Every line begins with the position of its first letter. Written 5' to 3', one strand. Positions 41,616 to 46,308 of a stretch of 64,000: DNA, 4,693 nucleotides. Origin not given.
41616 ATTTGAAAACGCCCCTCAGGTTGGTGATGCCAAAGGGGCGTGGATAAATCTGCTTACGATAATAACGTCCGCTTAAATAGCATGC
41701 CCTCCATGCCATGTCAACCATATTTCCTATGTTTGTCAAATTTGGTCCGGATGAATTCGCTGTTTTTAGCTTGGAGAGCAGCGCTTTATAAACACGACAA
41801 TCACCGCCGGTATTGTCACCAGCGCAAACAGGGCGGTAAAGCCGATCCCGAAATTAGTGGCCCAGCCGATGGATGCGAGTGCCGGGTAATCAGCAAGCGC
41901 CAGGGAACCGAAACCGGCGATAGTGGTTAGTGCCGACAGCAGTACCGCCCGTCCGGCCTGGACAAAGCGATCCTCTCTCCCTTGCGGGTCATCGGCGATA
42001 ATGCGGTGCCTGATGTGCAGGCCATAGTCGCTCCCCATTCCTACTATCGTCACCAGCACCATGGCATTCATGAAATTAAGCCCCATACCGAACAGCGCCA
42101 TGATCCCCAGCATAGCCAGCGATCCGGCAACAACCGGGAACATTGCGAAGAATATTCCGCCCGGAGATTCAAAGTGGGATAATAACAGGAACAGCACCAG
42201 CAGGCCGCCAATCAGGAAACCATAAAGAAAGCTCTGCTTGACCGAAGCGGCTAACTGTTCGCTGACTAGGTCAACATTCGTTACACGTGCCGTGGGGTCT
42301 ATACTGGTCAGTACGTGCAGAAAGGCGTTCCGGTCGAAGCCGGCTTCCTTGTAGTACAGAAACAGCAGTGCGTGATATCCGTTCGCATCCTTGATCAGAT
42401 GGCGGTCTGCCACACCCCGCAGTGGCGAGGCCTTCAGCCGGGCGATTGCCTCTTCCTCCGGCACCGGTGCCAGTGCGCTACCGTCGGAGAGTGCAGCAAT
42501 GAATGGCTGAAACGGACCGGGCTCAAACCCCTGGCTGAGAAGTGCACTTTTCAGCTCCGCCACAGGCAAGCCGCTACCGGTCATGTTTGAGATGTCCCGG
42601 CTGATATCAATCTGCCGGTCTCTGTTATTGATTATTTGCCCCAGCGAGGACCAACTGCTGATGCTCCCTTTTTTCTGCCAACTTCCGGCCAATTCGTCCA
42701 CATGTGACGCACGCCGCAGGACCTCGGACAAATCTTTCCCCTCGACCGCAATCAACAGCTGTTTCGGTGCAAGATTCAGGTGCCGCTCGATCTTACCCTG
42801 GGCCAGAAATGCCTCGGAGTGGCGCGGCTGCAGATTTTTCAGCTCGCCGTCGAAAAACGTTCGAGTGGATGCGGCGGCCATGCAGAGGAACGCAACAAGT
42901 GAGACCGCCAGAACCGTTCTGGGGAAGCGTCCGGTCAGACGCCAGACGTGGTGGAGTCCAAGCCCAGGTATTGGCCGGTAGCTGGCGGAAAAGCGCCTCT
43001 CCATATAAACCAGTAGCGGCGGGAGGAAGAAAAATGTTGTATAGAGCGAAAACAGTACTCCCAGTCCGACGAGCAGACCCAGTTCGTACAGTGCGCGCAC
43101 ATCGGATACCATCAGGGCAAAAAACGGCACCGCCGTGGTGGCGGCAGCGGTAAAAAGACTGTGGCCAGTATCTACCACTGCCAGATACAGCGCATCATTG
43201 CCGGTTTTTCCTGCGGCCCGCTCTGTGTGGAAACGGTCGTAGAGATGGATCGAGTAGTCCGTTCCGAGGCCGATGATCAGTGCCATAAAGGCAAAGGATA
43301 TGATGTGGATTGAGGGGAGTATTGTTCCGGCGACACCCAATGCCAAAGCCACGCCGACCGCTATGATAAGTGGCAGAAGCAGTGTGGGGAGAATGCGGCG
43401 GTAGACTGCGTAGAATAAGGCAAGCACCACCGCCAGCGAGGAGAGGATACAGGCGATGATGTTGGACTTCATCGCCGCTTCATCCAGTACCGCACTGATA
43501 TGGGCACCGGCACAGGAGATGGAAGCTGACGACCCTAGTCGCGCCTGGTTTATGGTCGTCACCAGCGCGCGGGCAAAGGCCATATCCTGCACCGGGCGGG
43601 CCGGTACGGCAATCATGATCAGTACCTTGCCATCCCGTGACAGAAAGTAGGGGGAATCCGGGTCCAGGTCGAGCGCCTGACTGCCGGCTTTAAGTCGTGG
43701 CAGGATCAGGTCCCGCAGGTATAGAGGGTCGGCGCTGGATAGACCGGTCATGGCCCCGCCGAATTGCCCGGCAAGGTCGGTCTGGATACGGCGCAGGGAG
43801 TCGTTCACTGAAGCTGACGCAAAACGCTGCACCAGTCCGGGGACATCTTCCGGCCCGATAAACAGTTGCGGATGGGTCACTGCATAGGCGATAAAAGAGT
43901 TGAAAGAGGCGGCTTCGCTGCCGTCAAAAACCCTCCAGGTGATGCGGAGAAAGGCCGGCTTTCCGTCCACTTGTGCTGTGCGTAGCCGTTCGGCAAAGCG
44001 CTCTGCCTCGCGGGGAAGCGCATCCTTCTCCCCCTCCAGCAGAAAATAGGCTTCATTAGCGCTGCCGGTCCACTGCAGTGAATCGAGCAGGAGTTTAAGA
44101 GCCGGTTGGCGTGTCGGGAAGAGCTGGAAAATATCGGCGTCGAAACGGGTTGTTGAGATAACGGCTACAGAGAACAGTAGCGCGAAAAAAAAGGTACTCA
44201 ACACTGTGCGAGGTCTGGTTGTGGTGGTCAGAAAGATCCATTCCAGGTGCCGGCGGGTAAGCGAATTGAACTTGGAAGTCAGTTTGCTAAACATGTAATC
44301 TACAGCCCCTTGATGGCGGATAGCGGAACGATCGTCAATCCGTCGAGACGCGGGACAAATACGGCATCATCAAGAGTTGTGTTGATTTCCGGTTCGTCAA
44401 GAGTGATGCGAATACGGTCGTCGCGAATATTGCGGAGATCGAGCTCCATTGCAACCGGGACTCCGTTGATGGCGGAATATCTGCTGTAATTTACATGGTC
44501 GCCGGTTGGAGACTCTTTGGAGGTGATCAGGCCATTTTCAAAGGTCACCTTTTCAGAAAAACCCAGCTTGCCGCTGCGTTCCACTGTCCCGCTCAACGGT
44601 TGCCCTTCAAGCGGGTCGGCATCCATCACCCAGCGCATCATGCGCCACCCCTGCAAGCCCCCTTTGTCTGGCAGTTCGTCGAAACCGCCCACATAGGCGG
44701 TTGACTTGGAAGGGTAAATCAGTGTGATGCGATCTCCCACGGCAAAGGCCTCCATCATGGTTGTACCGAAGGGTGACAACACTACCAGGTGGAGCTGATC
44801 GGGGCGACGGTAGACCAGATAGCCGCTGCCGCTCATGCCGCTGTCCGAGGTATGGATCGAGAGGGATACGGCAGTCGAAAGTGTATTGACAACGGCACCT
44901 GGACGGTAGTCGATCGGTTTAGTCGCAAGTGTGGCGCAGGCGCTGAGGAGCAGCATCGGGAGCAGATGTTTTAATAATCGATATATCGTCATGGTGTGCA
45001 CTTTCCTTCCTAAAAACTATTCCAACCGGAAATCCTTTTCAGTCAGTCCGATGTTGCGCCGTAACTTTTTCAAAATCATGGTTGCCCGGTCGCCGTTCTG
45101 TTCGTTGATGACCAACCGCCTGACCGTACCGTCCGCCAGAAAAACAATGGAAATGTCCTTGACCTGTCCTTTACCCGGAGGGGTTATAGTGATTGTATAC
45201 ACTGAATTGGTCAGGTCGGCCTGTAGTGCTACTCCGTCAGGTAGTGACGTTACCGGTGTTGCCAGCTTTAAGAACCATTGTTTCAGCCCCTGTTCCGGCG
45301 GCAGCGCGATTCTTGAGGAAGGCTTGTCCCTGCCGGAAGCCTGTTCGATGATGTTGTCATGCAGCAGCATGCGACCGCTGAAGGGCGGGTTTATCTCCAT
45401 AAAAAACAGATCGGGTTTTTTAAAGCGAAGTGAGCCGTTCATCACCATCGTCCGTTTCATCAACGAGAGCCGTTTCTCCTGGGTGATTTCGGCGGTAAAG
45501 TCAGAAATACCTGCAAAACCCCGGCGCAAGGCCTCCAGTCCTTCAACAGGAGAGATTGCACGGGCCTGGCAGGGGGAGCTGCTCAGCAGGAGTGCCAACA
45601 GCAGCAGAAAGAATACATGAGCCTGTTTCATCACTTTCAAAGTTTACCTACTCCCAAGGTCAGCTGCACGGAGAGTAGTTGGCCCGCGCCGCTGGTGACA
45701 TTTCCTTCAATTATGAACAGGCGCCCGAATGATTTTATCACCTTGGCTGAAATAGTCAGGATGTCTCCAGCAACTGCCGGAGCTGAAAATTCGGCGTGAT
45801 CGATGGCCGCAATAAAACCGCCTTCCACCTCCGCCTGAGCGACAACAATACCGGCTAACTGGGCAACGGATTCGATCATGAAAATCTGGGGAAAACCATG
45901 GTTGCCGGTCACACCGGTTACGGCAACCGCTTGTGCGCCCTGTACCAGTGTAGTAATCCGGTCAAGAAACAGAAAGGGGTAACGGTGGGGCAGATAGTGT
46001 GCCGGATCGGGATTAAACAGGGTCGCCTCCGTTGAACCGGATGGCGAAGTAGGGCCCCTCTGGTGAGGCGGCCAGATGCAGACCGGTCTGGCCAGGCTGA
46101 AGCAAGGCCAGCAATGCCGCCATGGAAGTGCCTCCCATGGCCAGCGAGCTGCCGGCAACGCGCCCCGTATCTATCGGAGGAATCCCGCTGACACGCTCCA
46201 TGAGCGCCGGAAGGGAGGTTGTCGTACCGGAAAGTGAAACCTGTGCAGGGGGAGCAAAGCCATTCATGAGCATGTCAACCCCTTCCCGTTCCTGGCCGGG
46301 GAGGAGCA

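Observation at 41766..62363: tRNA-bracketed ~20-kb lipid operon: APE-like type II FAS/PKS and envelope-export scaffold combined with six radical SAM enzymes; product unknown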

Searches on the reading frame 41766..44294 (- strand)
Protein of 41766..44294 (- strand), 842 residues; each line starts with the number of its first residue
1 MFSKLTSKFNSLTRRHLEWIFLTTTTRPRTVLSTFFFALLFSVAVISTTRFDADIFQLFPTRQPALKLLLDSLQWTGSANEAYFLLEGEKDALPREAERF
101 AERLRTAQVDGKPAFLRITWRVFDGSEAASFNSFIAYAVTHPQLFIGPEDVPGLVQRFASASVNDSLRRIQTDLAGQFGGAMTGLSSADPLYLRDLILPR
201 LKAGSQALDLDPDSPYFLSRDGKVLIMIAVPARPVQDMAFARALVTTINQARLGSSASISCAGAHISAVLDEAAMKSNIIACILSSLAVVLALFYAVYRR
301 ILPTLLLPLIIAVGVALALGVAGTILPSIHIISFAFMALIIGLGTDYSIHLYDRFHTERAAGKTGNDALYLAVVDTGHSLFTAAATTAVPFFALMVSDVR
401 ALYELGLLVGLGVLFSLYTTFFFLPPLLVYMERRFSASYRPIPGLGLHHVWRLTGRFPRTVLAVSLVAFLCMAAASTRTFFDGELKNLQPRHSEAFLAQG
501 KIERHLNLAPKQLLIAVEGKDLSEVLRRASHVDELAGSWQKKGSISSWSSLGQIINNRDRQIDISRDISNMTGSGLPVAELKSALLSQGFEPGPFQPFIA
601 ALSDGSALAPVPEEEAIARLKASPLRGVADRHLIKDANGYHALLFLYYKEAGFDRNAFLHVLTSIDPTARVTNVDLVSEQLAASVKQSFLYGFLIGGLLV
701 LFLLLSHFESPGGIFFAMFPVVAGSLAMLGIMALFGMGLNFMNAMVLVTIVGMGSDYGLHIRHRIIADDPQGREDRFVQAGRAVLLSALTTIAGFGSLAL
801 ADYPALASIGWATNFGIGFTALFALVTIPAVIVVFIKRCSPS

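Call 4: search_protein_families(library=pfam, proteins=[window:41766-44294:-], max_evalue=0.01)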
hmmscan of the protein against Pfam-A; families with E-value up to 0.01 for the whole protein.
window:41766-44294:- (842 aa): 3 families
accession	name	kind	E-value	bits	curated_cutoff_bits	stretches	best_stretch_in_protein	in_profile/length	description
PF03176.21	MMPL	-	1.9e-34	119.5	20.5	2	215-457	78-325/333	MMPL family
PF02355.23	SecD_SecF_C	-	1.8e-08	34.5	20.5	2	265-433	20-188/189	Protein export membrane protein SecD/SecF, C-terminal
PF12349.14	Sterol-sensing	-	6e-05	23.4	22.3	0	308-435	19-140/153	Sterol-sensing domain of SREBP cleavage-activation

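Call 6: search_protein_families(library=ncbifam, proteins=[window:41766-44294:-], max_evalue=0.001)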
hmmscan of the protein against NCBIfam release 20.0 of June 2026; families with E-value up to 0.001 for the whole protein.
window:41766-44294:- (842 aa): 11 families
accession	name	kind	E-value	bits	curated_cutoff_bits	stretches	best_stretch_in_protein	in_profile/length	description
TIGR03480.1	HpnN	hypoth_equivalog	1.6e-52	178.6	751.85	2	273-534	262-525/862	hopanoid biosynthesis associated RND transporter like protein HpnN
TIGR00921.1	2A067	subfamily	2.1e-45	155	351.9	2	279-429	195-732/733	hydrophobe/amphiphile efflux-3 (HAE3) family transporter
TIGR00833.1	actII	subfamily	4.4e-40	137.8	874.7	2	239-516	135-422/910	MMPL family RND transporter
NF045600.2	BstA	equivalog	9.1e-40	136.4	1400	2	200-502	200-514/903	sterol transporter cytoplasmic membrane protein BstA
NF052374.1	HopndTporHpnN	equivalog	6.1e-29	100.7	1100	2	277-506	273-499/858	hopanoid transporter HpnN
TIGR00916.1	2A0604s01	subfamily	1.1e-09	38.2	148.6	1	237-421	50-231/231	SecD/SecF family protein translocase subunit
NF006217.0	PRK08343.1-3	equivalog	3.6e-05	22.6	491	1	264-416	375-524/544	preprotein translocase subunit SecD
NF006218.0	PRK08343.1-4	subfamily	5.2e-05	22.3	383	0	236-416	201-373/392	preprotein translocase subunit SecD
TIGR01129.1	secD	equivalog_domain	7.3e-05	22.1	244.4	1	239-427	212-396/397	protein translocase subunit SecD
TIGR00966.2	transloc_SecF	equivalog_domain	0.00033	20.2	160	0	670-752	107-188/279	protein translocase subunit SecF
NF009583.0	PRK13024.1-3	subfamily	0.00046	18.3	721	0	257-434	563-736/755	protein translocase subunit SecDF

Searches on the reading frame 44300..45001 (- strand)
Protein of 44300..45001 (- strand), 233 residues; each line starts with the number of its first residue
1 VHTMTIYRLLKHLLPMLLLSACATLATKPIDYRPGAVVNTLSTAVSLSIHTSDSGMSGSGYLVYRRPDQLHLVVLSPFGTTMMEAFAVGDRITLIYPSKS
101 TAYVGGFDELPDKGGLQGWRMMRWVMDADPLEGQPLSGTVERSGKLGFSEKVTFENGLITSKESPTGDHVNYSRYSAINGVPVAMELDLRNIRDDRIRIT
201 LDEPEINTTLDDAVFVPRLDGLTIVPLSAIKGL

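Call 4: search_protein_families(library=pfam, proteins=[window:44300-45001:-], max_evalue=0.01)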
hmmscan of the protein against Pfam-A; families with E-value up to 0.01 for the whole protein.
window:44300-45001:- (233 aa): 1 family
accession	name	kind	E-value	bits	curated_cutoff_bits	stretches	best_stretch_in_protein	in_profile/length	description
PF03550.21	LolB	-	4.2e-07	30.6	23.7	1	43-203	5-150/151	Outer membrane lipoprotein LolB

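Call 6: search_protein_families(library=ncbifam, proteins=[window:44300-45001:-], max_evalue=0.001)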
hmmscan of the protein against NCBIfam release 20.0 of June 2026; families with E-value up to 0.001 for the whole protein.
window:44300-45001:- (233 aa): 0 families

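Call 58: search_protein_families(library=pfam, proteins=[window:44300-45001:-], max_evalue=10)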
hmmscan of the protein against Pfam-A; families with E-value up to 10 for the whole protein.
window:44300-45001:- (233 aa): 1 family
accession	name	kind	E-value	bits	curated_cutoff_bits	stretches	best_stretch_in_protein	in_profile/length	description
PF03550.21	LolB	-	4.2e-07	30.6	23.7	1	43-203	5-150/151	Outer membrane lipoprotein LolB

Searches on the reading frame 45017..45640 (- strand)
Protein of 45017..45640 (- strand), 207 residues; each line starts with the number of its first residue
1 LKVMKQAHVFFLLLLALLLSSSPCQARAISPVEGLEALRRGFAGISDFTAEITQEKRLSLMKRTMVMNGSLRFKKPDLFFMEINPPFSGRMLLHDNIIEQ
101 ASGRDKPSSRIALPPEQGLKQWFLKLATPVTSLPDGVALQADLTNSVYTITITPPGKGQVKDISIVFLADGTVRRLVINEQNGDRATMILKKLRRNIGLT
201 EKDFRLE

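Call 4: search_protein_families(library=pfam, proteins=[window:45017-45640:-], max_evalue=0.01)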
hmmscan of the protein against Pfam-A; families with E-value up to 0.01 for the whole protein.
window:45017-45640:- (207 aa): 1 family
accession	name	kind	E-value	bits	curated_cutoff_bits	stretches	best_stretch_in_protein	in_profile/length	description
PF03548.22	LolA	-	1.6e-09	38.1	23.6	1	123-206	80-164/165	Outer membrane lipoprotein carrier protein LolA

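Call 6: search_protein_families(library=ncbifam, proteins=[window:45017-45640:-], max_evalue=0.001)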
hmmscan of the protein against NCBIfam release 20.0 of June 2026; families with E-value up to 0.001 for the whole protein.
window:45017-45640:- (207 aa): 2 families
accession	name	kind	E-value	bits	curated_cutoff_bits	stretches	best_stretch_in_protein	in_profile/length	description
NF053544.1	LolA2_flexi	equivalog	5.3e-11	42.3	125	1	11-100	5-97/208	flexirubin biosynthesis/transport protein LolA2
TIGR00547.2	lolA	equivalog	3.1e-09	36.6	112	1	14-89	6-75/202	outer membrane lipoprotein periplasmic chaperone LolA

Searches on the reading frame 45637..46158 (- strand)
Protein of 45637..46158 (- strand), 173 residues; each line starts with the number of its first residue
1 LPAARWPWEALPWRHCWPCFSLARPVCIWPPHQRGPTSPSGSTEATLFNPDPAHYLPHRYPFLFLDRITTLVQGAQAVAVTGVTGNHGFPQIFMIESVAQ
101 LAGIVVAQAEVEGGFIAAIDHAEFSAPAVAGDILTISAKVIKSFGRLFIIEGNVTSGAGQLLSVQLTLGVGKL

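Call 4: search_protein_families(library=pfam, proteins=[window:45637-46158:-], max_evalue=0.01)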
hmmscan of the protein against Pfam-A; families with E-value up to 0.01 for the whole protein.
window:45637-46158:- (173 aa): 2 families
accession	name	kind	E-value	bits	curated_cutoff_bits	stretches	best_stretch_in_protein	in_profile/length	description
PF03061.28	4HBT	-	0.00014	22.5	20.6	1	101-161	15-77/79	Thioesterase superfamily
PF07977.19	FabA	-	0.00067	19.7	23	0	56-142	1-112/138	FabA-like domain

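Call 6: search_protein_families(library=ncbifam, proteins=[window:45637-46158:-], max_evalue=0.001)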
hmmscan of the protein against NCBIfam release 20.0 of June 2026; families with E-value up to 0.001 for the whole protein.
window:45637-46158:- (173 aa): 3 families
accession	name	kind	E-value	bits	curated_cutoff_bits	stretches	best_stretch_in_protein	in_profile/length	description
NF000582.1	PRK00006.1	equivalog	1.7e-16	60.4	113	1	54-155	7-122/137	3-hydroxyacyl-ACP dehydratase FabZ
TIGR01750.1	fabZ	equivalog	3.5e-15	56.1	155.15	1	54-154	8-125/141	3-hydroxyacyl-ACP dehydratase FabZ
NF009667.0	PRK13188.1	equivalog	1.9e-11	43.4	465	1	54-146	328-434/464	bifunctional UDP-3-O-[3-hydroxymyristoyl] N-acetylglucosamine deacetylase/3-hydroxyacyl-ACP dehydratase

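Call 21: search_solved_structures(query=window:45637-46158:-, max_evalue=0.01)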
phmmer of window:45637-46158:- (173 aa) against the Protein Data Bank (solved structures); distinct sequences matched with E-value up to 0.01: 21.
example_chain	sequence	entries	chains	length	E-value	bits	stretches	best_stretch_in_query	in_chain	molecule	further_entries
5bux_A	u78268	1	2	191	8.1e-09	38.8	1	45-144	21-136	3-hydroxyacyl-[acyl-carrier-protein] dehydratase FabZ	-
5buw_A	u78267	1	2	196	9e-09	38.7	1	45-144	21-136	3-hydroxyacyl-[acyl-carrier-protein] dehydratase FabZ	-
6n3p_A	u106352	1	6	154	4.7e-08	36.3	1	51-140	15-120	3-hydroxyacyl-[acyl-carrier-protein] dehydratase FabZ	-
1z6b_A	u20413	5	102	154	7.2e-08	35.7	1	51-148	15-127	fatty acid synthesis protein | Beta-hydroxyacyl-ACP dehydratase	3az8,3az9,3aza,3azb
3d6x_A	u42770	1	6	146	8.9e-08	35.4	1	55-155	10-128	(3R)-hydroxymyristoyl-[acyl-carrier-protein] dehydratase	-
8ayd_AA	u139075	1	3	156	1.1e-07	35.1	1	55-170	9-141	3-hydroxyacyl-[acyl-carrier-protein] dehydratase FabZ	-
1zhg_A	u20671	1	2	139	1.2e-07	35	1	55-148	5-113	beta hydroxyacyl-acyl carrier protein dehydratase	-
8ayc_A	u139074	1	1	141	1.4e-07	34.8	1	55-170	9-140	Beta-hydroxyacyl-(Acyl-carrier-protein) dehydratase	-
2okh_A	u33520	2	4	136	1.8e-07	34.5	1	56-148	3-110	Beta-hydroxyacyl-ACP dehydratase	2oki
2gll_A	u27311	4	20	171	3.6e-07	33.4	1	45-154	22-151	(3R)-hydroxymyristoyl-acyl carrier protein dehydratase | 3-hydroxyacyl-[acyl-carrier-protein] dehydratase FabZ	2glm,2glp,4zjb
3b7j_A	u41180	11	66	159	4.4e-07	33.2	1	53-154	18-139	(3R)-hydroxymyristoyl-acyl carrier protein dehydratase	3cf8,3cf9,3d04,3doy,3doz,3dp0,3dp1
2glv_A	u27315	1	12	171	5.4e-07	32.9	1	45-154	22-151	(3R)-hydroxymyristoyl-acyl carrier protein dehydratase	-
6ihc_A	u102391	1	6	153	6.5e-07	32.6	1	54-154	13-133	3-hydroxyacyl-[acyl-carrier-protein] dehydratase FabZ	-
4zw0_A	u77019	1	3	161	8.4e-07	32.2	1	54-139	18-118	3-hydroxyacyl-[acyl-carrier-protein] dehydratase FabZ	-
1u1z_A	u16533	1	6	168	9.4e-07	32.1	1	52-143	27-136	(3R)-hydroxymyristoyl-[acyl carrier protein] dehydratase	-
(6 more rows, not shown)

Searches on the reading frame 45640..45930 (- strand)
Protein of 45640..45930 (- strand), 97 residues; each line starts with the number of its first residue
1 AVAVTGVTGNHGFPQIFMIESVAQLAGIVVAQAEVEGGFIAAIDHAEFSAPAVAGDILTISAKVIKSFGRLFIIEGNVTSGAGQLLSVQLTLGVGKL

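Call 46: search_solved_structures(query=window:45640-45930:-, max_evalue=10, show_alignments=5)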
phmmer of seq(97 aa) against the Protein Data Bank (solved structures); distinct sequences matched with E-value up to 10: 19.
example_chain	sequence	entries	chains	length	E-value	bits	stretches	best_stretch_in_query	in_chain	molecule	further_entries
5bux_A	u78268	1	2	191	0.0007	23.2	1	9-68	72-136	3-hydroxyacyl-[acyl-carrier-protein] dehydratase FabZ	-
5buw_A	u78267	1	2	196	0.00075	23.1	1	9-68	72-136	3-hydroxyacyl-[acyl-carrier-protein] dehydratase FabZ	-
2okh_A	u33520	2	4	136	0.0028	21.3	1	13-73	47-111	Beta-hydroxyacyl-ACP dehydratase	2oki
1zhg_A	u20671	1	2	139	0.0029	21.2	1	13-73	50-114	beta hydroxyacyl-acyl carrier protein dehydratase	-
1z6b_A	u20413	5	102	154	0.0037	20.9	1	13-73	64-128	fatty acid synthesis protein | Beta-hydroxyacyl-ACP dehydratase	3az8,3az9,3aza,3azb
3d6x_A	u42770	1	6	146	0.0054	20.3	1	9-79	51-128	(3R)-hydroxymyristoyl-[acyl-carrier-protein] dehydratase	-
6n3p_A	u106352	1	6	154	0.0069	20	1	9-64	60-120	3-hydroxyacyl-[acyl-carrier-protein] dehydratase FabZ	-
4mob_A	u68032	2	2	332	0.0088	19.7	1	39-74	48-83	Acyl-coenzyme A thioesterase 12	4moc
3b7k_A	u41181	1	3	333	0.009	19.6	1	39-74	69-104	Acyl-coenzyme A thioesterase 12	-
8ayd_AA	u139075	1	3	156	0.021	18.4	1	14-94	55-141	3-hydroxyacyl-[acyl-carrier-protein] dehydratase FabZ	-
8ayc_A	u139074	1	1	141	0.16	15.6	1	13-94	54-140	Beta-hydroxyacyl-(Acyl-carrier-protein) dehydratase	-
5buy_A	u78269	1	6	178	0.23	15.1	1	39-85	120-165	3-hydroxyacyl-[acyl-carrier-protein] dehydratase FabZ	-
4i83_A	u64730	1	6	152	0.28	14.8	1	13-67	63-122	3-hydroxyacyl-[acyl-carrier-protein] dehydratase FabZ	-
3b7j_A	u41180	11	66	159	0.47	14.1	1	32-78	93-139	(3R)-hydroxymyristoyl-acyl carrier protein dehydratase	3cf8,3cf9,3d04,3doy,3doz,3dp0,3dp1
2gll_A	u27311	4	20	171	0.61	13.8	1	32-78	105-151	(3R)-hydroxymyristoyl-acyl carrier protein dehydratase | 3-hydroxyacyl-[acyl-carrier-protein] dehydratase FabZ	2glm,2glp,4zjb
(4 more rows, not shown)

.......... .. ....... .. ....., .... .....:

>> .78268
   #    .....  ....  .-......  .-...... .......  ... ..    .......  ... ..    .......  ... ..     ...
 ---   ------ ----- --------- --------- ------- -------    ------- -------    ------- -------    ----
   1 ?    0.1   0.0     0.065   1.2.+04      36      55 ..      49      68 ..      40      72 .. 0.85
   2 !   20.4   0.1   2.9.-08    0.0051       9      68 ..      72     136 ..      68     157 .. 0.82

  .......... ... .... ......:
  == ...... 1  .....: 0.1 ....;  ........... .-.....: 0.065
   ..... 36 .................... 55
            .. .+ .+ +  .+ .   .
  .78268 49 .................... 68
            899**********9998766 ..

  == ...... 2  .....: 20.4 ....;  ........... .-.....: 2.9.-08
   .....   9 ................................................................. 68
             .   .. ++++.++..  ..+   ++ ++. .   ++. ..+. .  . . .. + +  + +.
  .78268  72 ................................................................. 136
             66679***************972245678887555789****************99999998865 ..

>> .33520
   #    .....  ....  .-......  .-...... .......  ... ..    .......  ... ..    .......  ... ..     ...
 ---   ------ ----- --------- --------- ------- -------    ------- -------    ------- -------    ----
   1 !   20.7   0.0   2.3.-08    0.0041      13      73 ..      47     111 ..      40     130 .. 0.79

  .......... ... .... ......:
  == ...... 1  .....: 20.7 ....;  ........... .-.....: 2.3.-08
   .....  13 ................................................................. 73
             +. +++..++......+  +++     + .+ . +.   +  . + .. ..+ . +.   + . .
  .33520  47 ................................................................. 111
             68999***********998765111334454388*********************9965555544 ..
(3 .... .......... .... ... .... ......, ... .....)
